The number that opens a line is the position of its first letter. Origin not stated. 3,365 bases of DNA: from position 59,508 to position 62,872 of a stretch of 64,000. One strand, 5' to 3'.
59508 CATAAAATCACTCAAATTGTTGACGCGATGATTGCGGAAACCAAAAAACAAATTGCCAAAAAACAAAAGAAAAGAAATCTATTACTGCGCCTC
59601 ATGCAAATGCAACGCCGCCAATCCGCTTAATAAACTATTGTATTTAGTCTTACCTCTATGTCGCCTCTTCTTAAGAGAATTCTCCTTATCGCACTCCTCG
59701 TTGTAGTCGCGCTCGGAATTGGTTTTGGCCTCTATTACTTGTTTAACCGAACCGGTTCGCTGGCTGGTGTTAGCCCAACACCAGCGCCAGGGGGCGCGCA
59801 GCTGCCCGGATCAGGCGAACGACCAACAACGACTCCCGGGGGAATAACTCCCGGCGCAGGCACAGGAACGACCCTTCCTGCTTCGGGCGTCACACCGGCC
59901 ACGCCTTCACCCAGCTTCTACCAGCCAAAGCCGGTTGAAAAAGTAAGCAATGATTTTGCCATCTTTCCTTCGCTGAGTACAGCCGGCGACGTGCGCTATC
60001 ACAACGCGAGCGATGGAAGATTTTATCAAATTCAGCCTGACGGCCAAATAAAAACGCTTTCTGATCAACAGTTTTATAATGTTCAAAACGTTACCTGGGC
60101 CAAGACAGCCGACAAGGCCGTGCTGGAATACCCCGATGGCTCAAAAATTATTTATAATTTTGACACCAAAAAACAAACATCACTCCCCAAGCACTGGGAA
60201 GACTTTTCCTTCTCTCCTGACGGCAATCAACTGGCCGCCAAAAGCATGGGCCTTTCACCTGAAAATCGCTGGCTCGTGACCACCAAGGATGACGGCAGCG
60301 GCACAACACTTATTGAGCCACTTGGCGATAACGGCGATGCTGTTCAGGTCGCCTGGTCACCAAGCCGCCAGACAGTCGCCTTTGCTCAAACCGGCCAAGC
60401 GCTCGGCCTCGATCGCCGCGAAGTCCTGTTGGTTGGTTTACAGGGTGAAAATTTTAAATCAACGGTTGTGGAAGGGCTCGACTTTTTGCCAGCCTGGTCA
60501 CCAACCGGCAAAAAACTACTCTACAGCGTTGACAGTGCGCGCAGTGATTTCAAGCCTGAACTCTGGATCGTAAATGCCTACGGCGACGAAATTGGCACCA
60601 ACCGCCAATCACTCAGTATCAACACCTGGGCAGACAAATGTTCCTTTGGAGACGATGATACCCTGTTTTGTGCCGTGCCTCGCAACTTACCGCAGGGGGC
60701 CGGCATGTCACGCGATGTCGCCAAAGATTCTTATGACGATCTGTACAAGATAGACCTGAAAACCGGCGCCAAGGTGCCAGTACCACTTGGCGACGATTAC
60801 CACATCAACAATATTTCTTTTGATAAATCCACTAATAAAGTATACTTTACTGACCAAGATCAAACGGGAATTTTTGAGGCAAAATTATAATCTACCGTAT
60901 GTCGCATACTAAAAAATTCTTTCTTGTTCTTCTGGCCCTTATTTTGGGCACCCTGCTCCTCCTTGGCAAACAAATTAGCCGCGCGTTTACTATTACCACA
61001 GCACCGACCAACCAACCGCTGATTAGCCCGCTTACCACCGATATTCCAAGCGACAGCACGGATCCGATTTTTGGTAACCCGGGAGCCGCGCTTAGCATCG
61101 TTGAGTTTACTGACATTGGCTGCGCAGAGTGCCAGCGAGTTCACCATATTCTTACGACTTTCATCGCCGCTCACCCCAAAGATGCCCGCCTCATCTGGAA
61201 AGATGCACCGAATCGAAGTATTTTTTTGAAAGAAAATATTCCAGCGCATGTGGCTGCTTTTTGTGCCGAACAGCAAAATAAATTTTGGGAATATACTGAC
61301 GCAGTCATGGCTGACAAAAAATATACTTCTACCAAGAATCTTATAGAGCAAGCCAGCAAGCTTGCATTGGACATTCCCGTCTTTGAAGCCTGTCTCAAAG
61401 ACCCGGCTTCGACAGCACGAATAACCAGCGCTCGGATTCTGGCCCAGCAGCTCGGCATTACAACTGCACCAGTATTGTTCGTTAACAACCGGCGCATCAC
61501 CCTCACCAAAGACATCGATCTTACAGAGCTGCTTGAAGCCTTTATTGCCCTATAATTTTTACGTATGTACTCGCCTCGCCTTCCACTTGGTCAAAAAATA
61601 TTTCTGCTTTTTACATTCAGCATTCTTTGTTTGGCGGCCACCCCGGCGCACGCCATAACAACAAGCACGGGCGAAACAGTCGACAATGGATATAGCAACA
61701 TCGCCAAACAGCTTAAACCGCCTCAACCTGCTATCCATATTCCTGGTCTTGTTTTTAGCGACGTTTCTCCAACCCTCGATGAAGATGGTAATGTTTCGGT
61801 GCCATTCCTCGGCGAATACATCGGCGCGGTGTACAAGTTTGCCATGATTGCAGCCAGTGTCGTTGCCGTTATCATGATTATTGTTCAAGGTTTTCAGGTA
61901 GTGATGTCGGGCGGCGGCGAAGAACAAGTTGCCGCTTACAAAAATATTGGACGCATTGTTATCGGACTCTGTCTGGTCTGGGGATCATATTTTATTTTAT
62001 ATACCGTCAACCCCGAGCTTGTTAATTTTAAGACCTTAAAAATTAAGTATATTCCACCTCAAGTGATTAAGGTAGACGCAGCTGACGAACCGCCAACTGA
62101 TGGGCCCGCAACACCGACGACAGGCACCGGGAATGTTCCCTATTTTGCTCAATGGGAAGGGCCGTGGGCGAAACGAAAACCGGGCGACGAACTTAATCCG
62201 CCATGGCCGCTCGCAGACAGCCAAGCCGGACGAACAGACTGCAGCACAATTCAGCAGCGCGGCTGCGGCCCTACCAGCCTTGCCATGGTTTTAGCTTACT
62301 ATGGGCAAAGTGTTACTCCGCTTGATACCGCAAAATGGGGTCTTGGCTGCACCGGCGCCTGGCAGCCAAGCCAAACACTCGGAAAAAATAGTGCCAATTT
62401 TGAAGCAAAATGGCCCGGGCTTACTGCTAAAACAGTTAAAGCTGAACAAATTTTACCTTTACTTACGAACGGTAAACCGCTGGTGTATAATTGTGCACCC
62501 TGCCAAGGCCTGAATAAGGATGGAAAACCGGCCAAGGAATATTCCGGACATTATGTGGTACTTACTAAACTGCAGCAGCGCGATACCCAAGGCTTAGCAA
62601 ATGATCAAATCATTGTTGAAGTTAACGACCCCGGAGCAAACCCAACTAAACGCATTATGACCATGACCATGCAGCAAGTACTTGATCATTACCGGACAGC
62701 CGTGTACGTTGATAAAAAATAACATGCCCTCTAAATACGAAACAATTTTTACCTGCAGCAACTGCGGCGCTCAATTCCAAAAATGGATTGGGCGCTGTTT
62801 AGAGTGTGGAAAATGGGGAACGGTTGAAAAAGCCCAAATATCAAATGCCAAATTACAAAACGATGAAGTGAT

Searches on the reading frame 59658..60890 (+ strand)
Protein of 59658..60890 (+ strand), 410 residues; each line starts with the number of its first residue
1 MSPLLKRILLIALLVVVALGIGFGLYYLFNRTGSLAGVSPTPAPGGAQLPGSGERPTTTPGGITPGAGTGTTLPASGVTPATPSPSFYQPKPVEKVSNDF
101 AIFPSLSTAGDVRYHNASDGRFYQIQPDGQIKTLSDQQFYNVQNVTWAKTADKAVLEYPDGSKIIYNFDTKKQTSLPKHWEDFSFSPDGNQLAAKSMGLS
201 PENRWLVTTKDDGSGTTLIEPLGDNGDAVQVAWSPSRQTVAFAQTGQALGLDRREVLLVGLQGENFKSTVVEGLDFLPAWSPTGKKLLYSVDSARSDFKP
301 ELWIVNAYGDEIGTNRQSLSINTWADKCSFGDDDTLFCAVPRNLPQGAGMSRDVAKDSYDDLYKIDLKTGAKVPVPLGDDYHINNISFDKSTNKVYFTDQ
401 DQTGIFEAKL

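Call 89: search_protein_families(library=pfam, proteins=[window:59658-60890:+], max_evalue=0.00001)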
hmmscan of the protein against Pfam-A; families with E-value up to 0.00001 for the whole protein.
window:59658-60890:+ (410 aa): 1 family
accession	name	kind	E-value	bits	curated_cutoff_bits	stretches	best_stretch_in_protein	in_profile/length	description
PF07676.18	PD40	-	1.6e-08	34.7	20.9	0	273-294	9-30/38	WD40-like Beta Propeller Repeat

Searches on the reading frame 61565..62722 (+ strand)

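Call 89: search_protein_families(library=pfam, proteins=[window:61565-62722:+], max_evalue=0.00001)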
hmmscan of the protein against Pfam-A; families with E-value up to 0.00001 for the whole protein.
window:61565-62722:+ (385 aa): 1 family
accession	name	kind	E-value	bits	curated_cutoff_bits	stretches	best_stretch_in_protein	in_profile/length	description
PF13529.12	Peptidase_C39_2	-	4.4e-13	50.5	24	1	190-347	2-141/143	Peptidase_C39 like family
